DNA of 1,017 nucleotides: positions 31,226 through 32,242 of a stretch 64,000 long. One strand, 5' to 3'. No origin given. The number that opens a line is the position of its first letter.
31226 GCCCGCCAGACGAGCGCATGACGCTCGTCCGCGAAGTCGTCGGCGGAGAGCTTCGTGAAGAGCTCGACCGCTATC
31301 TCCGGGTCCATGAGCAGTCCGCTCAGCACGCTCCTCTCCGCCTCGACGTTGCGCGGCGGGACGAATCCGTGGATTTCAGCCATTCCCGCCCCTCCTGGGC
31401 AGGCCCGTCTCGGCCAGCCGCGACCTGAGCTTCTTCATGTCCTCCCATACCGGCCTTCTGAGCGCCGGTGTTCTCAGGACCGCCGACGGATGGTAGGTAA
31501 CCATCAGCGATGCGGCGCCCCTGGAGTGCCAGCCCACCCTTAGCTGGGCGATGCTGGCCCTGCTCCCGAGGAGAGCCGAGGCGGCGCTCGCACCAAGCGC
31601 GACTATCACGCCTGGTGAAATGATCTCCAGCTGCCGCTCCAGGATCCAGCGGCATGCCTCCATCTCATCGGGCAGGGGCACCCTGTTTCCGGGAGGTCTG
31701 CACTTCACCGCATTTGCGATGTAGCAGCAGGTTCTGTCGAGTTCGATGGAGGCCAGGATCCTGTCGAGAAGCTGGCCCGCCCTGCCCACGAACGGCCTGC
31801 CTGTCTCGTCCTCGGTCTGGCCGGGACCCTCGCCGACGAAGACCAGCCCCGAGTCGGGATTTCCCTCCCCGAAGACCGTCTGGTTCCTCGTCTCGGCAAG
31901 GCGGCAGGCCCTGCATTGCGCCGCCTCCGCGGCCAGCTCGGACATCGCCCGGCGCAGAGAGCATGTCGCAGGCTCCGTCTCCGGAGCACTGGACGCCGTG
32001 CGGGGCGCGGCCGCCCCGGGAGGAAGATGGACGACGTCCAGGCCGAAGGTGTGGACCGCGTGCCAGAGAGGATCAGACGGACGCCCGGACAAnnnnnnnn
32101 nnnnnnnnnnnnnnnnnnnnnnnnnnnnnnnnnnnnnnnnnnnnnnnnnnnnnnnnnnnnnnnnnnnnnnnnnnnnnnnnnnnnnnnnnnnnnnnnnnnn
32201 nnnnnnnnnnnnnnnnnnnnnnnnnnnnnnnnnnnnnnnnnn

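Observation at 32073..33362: Guanylate kinase fused to a CoaB (phosphopantothenate-cysteine ligase) domain, with no CoaC nearby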

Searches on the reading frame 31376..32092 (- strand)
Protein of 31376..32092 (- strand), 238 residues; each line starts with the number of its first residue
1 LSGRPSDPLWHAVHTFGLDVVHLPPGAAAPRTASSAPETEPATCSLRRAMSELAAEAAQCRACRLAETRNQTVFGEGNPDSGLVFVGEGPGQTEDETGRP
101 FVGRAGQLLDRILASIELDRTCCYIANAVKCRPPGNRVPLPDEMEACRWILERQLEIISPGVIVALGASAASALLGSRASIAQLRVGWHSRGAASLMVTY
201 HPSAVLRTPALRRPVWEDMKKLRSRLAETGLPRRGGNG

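Call 3: search_protein_families(library=pfam, proteins=[window:31376-32092:-], max_evalue=0.01)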
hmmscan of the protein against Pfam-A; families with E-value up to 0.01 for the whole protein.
window:31376-32092:- (238 aa): 1 family
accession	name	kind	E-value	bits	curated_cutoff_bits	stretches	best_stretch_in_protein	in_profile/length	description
PF03167.25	UDG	-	5.8e-37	127.4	24.3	1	74-219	1-140/141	Uracil DNA glycosylase superfamily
